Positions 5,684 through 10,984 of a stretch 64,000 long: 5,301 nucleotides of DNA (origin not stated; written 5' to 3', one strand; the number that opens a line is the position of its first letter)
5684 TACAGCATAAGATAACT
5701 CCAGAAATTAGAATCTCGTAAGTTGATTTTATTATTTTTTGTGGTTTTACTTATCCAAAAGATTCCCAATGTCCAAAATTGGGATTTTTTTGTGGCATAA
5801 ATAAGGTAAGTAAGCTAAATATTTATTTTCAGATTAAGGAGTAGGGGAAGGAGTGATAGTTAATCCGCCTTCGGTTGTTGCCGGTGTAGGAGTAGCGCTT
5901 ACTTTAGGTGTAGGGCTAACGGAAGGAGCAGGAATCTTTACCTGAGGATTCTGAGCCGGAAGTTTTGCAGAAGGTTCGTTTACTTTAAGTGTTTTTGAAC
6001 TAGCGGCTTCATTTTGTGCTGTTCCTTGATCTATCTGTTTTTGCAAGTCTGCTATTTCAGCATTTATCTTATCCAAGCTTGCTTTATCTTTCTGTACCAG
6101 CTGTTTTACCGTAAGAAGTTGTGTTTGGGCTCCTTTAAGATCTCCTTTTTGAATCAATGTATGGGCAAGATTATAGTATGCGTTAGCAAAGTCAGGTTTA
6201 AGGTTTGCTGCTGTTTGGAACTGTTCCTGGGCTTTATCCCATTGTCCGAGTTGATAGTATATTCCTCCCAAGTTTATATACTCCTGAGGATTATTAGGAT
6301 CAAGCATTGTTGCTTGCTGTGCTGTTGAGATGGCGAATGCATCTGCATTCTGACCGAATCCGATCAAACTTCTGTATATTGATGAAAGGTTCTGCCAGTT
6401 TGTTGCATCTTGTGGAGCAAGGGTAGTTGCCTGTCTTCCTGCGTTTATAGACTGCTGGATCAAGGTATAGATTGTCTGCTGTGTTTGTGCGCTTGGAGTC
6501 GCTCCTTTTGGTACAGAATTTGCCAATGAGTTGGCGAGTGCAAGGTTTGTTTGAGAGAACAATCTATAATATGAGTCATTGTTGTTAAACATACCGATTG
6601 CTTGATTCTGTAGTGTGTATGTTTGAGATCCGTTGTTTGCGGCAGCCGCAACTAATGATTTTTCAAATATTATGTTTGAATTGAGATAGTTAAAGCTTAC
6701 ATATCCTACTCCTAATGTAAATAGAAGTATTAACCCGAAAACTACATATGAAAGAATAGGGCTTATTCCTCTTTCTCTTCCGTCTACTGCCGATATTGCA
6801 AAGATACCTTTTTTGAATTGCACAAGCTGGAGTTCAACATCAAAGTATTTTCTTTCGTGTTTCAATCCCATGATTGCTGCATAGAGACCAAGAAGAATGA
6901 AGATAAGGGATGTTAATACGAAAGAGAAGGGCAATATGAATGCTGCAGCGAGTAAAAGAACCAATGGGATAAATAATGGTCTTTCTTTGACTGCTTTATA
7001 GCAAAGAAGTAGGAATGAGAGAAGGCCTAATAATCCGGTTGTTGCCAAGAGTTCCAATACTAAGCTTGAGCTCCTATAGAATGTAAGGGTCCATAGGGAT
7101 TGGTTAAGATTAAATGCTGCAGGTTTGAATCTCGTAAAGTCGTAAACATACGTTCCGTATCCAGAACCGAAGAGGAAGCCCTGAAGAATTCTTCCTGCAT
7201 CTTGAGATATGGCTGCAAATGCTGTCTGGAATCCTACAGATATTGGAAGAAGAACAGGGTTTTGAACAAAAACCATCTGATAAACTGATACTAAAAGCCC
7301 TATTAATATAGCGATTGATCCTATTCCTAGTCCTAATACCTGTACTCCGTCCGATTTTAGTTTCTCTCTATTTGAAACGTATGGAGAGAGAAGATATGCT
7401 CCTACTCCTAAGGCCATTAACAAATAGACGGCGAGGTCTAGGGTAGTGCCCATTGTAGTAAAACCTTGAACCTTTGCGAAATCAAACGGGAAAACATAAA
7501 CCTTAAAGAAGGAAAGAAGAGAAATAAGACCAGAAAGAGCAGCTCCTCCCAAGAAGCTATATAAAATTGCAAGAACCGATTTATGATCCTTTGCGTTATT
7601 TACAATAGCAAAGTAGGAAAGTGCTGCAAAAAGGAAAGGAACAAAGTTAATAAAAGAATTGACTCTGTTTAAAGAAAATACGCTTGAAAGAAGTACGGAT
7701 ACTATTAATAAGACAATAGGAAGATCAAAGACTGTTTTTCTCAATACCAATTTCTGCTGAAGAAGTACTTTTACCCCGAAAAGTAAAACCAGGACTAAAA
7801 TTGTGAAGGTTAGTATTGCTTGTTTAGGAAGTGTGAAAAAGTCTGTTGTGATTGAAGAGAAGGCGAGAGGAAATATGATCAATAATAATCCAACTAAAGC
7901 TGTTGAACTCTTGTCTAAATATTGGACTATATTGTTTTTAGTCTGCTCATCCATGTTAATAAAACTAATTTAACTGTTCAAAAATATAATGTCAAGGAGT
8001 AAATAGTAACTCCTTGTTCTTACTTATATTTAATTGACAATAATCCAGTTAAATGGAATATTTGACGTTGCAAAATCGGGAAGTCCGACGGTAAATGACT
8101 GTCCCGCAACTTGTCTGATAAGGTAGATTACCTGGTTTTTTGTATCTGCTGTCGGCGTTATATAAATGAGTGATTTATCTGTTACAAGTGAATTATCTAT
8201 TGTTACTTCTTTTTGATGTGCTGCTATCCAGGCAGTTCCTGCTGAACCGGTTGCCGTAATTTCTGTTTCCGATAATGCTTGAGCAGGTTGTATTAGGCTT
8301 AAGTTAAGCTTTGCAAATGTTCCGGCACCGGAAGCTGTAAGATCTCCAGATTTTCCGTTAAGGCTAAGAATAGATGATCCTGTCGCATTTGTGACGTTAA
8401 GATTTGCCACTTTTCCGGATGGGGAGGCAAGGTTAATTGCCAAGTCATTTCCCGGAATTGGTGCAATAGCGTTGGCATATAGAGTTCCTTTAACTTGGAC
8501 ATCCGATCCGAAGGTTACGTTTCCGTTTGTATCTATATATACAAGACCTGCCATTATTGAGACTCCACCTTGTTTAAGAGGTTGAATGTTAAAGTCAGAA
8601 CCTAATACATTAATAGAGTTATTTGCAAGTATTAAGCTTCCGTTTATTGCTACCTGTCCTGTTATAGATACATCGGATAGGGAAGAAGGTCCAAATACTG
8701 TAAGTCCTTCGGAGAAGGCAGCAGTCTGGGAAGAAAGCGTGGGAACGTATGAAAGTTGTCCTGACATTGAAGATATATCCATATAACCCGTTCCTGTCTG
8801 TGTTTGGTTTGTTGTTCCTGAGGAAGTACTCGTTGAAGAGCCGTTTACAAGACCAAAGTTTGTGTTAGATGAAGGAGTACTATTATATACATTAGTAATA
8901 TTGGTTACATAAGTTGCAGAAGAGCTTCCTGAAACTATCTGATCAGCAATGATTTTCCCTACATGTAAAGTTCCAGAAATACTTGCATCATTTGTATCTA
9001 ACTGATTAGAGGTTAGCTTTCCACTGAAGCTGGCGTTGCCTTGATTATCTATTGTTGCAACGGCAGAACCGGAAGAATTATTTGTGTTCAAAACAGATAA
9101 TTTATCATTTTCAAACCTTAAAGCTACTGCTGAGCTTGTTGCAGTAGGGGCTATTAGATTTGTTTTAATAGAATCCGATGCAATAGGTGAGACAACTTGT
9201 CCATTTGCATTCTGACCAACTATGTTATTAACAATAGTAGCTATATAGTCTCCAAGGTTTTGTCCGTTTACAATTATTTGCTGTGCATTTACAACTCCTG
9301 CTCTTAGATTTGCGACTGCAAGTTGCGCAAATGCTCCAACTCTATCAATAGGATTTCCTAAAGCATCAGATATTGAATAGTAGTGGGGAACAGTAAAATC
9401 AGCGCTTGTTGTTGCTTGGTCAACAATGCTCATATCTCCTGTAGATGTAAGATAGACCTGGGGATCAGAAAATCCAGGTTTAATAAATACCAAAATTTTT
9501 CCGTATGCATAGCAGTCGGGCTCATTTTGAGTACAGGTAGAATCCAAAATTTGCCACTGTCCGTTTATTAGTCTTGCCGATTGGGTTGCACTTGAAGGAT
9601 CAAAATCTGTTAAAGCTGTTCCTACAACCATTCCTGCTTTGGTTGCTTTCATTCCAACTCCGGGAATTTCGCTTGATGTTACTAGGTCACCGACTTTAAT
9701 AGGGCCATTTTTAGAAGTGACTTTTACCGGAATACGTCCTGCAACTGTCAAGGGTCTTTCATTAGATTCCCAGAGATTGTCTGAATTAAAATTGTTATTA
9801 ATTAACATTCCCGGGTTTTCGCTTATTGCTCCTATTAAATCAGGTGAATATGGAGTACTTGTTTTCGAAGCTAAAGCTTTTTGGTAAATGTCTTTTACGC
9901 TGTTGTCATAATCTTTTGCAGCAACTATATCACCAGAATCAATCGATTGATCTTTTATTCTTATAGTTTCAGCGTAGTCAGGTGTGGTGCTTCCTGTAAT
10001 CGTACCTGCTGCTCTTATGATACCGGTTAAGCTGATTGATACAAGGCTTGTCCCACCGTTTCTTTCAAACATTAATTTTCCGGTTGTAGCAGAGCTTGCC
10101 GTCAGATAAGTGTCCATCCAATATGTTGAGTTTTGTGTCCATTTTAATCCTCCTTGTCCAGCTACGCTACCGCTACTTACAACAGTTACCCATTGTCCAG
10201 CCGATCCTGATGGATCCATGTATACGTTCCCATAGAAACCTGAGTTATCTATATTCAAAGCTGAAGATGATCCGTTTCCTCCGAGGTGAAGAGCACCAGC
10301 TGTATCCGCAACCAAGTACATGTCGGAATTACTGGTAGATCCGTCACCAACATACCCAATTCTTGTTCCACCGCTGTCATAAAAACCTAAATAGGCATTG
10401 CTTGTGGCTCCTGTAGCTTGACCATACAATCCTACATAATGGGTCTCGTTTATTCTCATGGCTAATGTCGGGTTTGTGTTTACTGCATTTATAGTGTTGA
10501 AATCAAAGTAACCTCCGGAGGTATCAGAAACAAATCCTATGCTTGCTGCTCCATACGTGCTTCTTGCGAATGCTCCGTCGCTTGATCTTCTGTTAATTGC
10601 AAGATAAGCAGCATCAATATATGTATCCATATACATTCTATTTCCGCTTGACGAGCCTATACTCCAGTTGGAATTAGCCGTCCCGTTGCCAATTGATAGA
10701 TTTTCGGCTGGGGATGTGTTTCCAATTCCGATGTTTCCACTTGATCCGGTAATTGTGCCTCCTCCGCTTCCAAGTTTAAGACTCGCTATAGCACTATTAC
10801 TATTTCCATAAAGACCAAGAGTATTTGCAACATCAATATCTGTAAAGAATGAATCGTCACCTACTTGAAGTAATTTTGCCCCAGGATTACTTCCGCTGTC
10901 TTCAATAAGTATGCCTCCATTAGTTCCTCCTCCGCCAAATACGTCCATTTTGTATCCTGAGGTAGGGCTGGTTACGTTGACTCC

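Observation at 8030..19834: Giant surface protein begins with two tandem phage-integrase core-binding (SAM-like) domains in the cytoplasm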

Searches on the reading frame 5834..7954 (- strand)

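Call 6: search_protein_families(library=pfam, proteins=[window:5834-7954:-], max_evalue=0.001)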
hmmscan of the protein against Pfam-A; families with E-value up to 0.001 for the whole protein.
window:5834-7954:- (706 aa): 12 families
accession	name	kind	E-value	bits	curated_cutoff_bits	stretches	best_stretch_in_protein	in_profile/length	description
PF13414.12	TPR_11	-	1.1e-11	44.6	26.8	1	564-604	2-42/42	TPR repeat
PF13431.12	TPR_17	-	9.9e-11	41.5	24.4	1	579-610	2-33/34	Tetratricopeptide repeat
PF07719.23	TPR_2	-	1.5e-10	40.8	27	1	557-588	2-33/34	Tetratricopeptide repeat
PF14559.12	TPR_19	-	5.7e-10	39.8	25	2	534-588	5-57/68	Tetratricopeptide repeat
PF00515.34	TPR_1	-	4.4e-08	33.1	27.8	1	557-589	2-34/34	Tetratricopeptide repeat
PF13181.12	TPR_8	-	1.2e-07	31.8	25.7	0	559-588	4-33/34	Tetratricopeptide repeat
PF13371.12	TPR_9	-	1.3e-06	28.7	35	1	541-588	14-61/73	Tetratricopeptide repeat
PF13424.12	TPR_12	-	2.9e-06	27.8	30.1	1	559-612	6-67/77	Tetratricopeptide repeat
PF23914.1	TPR_CcmH_CycH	-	1.3e-05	25.6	42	1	552-631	46-125/158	Cytochrome c-type biogenesis protein H TPR domain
PF13432.12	TPR_16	-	5.5e-05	24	32.7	1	565-609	6-50/65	Tetratricopeptide repeat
PF13176.12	TPR_7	-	0.00016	21.9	27.9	0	560-588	3-31/36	Tetratricopeptide repeat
PF12895.13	ANAPC3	-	0.00057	20.6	27.2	0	545-613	12-79/82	Anaphase-promoting complex, cyclosome, subunit 3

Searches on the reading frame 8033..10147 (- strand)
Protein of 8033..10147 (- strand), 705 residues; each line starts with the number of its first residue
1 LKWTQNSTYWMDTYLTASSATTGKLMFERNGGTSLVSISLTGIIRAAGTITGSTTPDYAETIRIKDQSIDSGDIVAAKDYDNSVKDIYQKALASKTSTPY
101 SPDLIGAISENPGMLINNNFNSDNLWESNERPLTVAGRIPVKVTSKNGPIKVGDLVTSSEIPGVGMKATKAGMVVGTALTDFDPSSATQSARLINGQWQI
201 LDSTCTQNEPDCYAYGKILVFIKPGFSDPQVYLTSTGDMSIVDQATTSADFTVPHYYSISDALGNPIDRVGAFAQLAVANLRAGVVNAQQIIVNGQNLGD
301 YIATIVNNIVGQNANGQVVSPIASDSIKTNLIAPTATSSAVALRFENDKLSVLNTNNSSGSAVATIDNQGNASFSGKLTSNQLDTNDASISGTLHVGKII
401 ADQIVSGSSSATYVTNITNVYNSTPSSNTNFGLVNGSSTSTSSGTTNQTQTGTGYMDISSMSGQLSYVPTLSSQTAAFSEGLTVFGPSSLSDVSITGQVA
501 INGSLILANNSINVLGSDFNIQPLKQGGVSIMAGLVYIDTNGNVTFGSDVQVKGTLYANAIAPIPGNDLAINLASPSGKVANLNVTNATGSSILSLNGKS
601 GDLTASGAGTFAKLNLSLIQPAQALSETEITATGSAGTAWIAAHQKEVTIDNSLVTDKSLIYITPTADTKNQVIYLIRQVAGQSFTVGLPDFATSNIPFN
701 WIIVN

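Call 59: find_homologous_proteins(query=window:8033-10147:-, max_evalue=0.00001)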
Query window:8033-10147:- (705 aa): 41 proteins with E <= 0.00001 among 8000 candidates.
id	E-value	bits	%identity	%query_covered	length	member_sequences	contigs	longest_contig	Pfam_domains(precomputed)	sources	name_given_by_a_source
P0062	9.0e-193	661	52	93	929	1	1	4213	-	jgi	jgi:hypothetical protein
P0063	6.8e-191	654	56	87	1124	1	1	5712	-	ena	-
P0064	3.5e-163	563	53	77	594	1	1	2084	-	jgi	jgi:hypothetical protein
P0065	4.7e-162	559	51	93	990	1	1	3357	-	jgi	jgi:hypothetical protein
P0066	2.7e-157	543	51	86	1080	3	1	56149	PF13884.12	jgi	jgi:hypothetical protein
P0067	3.5e-149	516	58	67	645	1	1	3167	PF13884.12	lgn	-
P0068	5.0e-149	516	58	67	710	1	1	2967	PF13884.12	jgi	jgi:hypothetical protein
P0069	9.9e-146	505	48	85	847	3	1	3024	-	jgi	jgi:hypothetical protein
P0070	3.2e-141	490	60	59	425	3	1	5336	-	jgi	jgi:hypothetical protein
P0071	5.7e-139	483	57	67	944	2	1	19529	PF13884.12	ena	-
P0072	1.5e-128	448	55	64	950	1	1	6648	-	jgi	jgi:hypothetical protein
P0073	1.6e-126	442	47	81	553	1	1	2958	-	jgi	jgi:hypothetical protein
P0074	3.4e-113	398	55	57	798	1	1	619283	-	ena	-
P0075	8.1e-113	396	52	62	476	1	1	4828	-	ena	-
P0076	1.2e-110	389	49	67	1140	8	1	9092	PF21722.5,PF13884.12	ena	-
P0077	2.0e-104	369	46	67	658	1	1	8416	PF13884.12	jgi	jgi:hypothetical protein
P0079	1.8e-93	332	38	92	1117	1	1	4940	PF11962.14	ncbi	-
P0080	2.0e-82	296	35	94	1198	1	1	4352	PF13495.13,PF11962.14,PF13102.13,PF02899.24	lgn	-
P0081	7.0e-81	291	35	96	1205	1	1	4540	PF13495.13,PF11962.14,PF02899.24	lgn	-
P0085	2.0e-49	187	45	38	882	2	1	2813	PF11962.14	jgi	jgi:hypothetical protein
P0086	5.9e-49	185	45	38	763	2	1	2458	PF11962.14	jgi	-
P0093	1.1e-30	125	30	67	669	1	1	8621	PF13884.12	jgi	jgi:hypothetical protein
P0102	5.3e-10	57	37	14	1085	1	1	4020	PF12728.14,PF00376.30,PF13411.13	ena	-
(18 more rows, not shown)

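Call 63: search_protein_families(library=pfam, proteins=[P0102, P0080], max_evalue=0.01)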
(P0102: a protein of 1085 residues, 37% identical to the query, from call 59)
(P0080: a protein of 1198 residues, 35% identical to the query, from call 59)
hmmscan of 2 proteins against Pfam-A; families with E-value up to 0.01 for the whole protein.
P0102 (1085 aa): 3 families
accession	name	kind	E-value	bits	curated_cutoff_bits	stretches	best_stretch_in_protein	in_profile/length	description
PF00376.29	MerR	-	1.3e-11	44.6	28.2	1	5-41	1-38/38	MerR family regulatory protein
PF13411.12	MerR_1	-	8.3e-09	35.9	21.6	1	5-49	2-46/69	MerR HTH family regulatory protein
PF12728.13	HTH_17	-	1.2e-08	35.5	27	1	4-50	2-47/51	Helix-turn-helix domain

P0080 (1198 aa): 4 families
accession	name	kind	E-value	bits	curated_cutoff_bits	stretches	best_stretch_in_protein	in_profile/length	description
PF02899.23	Phage_int_SAM_1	-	1.2e-20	74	22.3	2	4-87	1-83/83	Phage integrase, N-terminal SAM-like domain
PF13495.12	Phage_int_SAM_4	-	1.8e-10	41.5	27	1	112-194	4-74/85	Phage integrase, N-terminal SAM-like domain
PF13102.12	Phage_int_SAM_5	-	8.1e-09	36.2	22.3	1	2-98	1-95/98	Phage integrase SAM-like domain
PF11962.13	Peptidase_G2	-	2.9e-06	27.3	25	1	627-697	32-99/228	Peptidase_G2, IMC autoproteolytic cleavage domain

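Call 65: find_encoding_contigs(protein=P0102, flank=5000, max_places=3)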
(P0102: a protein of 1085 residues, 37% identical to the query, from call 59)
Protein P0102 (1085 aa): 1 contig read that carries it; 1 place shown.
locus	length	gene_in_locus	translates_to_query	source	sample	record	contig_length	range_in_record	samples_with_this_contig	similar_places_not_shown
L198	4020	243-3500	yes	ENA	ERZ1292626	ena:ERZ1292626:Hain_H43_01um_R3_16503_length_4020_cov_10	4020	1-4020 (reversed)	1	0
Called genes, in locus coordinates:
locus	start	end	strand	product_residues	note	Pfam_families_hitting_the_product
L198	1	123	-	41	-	?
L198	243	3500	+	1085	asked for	PF00376:MerR, PF12728:HTH_17, PF13411:MerR_1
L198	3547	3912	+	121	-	PF05635:23S_rRNA_IVP, PF22296:bAvd (weak)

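Call 96: predict_structure(alignment_id=A2)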
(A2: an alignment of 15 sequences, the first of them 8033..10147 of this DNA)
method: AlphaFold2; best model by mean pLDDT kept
length: 705 residues; sequences in the alignment: 15
mean_pLDDT: 46.3   pTM: 0.27
mean pLDDT of the five models: 46.3, 43.1, 41.6, 41.1, 41.0
residues with pLDDT >= 90: 33; 70-90: 103; 50-70: 96; < 50: 473
segments of 3 or more residues with pLDDT < 50: 1-61, 80-91, 98-103, 108-129, 170-174, 223-338, 377-527, 529-536, 547-632
pLDDT, mean of each block of 10 residues (from residue 1): 21 24 29 30 29 40 54 54 42 53 48 35 43 53 73 68 57 59 83 80 79 80 42 34 35 29 36 31 28 36 42 32 28 42 69 62 67 54 31 30 29 26 28 27 27 28 31 29 27 24 27 31 43 48 46 30 32 38 44 42 37 29 27 71 93 85 87 90 93 90 80
secondary structure, 60 per line:
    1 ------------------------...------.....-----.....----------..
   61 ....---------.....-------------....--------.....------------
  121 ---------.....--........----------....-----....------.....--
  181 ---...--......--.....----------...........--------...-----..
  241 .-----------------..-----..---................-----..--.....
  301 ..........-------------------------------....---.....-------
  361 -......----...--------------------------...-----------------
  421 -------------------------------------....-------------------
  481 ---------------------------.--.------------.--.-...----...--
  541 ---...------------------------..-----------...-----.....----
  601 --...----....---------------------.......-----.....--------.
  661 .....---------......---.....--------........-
elements in order (helices of 4 or more, strands of 3 or more residues): E25-27 E34-38 E44-48 E59-64 E74-78 E92-95 E104-108 E130-134 E137-144 E155-158 E164-167 E174-178 E189-194 E197-201 E212-222 E231-233 E239-241 H271-286 H298-310 E342-345 E349-353 E362-367 E372-374 H458-461 E529-531 E536-538 E544-546 E584-586 E592-596 E603-605 H610-613 E635-641 E647-651 E660-665 E675-680 E684-688 E697-704

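Call 98: fold_search(model_id=the predicted structure, library=pdb)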
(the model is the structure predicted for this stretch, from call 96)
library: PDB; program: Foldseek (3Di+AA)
matches with E <= 10: 429; with E <= 0.001: 1
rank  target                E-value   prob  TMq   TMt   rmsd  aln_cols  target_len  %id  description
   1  7eea_A                9.6e-04  1.00  0.09  0.09   2.6        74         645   24  Cyanophage Pam1 tailspike receptor-binding domain (released 2021-10-20)
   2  7eea_C                1.1e-03  1.00  0.09  0.09   2.6        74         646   23  Cyanophage Pam1 tailspike receptor-binding domain (released 2021-10-20)
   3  7eea_B                2.2e-03  1.00  0.09  0.09   2.6        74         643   24  Cyanophage Pam1 tailspike receptor-binding domain (released 2021-10-20)
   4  6qyy_B                2.4e-03  1.00  0.10  0.41   9.5       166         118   14  The crystal structure of head fiber gp8.5 N base in bacteriophage phi29 (released 2019-06-12)
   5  6qyy_A                3.7e-03  0.99  0.10  0.40   9.5       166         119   14  The crystal structure of head fiber gp8.5 N base in bacteriophage phi29 (released 2019-06-12)
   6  6qvk_1f               5.1e-03  0.87  0.11  0.22  29.4       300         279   13  The cryo-EM structure of bacteriophage phi29 prohead (released 2019-06-12)
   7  6qvk_1e               6.1e-03  0.72  0.10  0.20  30.1       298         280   13  The cryo-EM structure of bacteriophage phi29 prohead (released 2019-06-12)
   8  2ccv                  7.6e-03  1.00  0.08  0.42   4.9        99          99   10  Structure of Helix Pomatia agglutinin with zinc and N-acetyl-alpha-D- galactoseamine (GalNAc) (released 2006-05-15)
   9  9k4a_A                1.3e-02  1.00  0.09  0.09   3.0        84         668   18  Cryo-EM structure of depolymerase S2-4 from Klebsiella phage K64-1 (released 2026-03-25)
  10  8hdt_G                1.3e-02  0.87  0.10  0.31  13.8       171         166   13  Cyanophage Pam3 capsid asymmetric unit (released 2023-01-18)
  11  4q56_A                1.6e-02  0.98  0.08  0.39   5.4       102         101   11  Structure of Helix aspersa agglutinin with natural glycosylation and N-acetyl-alpha-D-galactosamine (GalNAc) (released 2015-10-14)
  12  6ct8                  1.9e-02  1.00  0.09  0.23   2.9        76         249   14  Selenomethionine structure of N-truncated R2-type pyocin tail fiber at 2.6 angstrom resolution (released 2019-02-20)
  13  2ce6                  2.6e-02  0.98  0.08  0.41   5.2       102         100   11  Structure of Helix Pomatia agglutinin with no ligands (released 2006-05-15)
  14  2cgy_A                2.8e-02  0.96  0.08  0.40   5.3       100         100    9  STRUCTURE OF HELIX POMATIA AGGLUTININ WITH FORSMANN ANTIGEN (released 2007-03-13)
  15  6cl6_A                3.1e-02  0.69  0.09  0.16  34.2       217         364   12  Structure of P. aeruginosa R2 pyocin fiber PA0620 comprising C-terminal residues 323-691 (released 2018-06-27)
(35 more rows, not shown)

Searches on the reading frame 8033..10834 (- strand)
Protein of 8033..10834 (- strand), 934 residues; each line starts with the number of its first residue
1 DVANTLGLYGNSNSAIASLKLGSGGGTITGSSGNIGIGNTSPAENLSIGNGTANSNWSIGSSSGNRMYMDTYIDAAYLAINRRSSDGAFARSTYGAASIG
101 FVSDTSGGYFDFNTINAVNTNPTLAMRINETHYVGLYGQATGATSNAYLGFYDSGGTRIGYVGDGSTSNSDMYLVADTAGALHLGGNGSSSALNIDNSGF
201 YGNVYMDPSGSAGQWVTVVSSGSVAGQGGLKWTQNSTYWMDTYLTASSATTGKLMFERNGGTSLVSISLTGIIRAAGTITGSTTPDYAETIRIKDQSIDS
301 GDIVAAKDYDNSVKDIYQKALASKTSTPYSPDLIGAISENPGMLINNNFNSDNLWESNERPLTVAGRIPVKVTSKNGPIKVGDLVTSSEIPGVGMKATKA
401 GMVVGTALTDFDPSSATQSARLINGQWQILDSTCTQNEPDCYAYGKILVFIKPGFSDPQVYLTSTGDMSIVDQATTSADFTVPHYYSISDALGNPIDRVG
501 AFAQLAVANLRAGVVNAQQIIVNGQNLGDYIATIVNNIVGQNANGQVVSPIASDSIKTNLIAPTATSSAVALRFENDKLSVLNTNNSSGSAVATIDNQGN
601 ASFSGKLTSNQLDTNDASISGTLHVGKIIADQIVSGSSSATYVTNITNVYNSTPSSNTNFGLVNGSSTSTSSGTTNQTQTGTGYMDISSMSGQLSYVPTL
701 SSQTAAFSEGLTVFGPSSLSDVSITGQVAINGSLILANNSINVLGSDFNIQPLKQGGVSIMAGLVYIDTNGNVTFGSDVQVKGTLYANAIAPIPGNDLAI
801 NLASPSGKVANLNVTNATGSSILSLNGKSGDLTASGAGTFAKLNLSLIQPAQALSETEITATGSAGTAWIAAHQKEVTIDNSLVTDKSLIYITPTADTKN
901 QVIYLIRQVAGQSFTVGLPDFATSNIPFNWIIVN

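Call 23: search_protein_families(library=phrogs, proteins=[window:8033-10834:-], max_evalue=0.01)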
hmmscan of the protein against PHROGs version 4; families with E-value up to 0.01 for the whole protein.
window:8033-10834:- (934 aa): 0 families

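Call 37: search_protein_families(library=pfam, proteins=[window:8033-10534:-], max_evalue=10)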
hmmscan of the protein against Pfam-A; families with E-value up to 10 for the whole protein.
window:8033-10534:- (834 aa): 1 family
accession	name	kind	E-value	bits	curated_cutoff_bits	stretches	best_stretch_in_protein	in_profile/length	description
PF11962.13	Peptidase_G2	-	2.4e-05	24.3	25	1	167-248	30-100/228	Peptidase_G2, IMC autoproteolytic cleavage domain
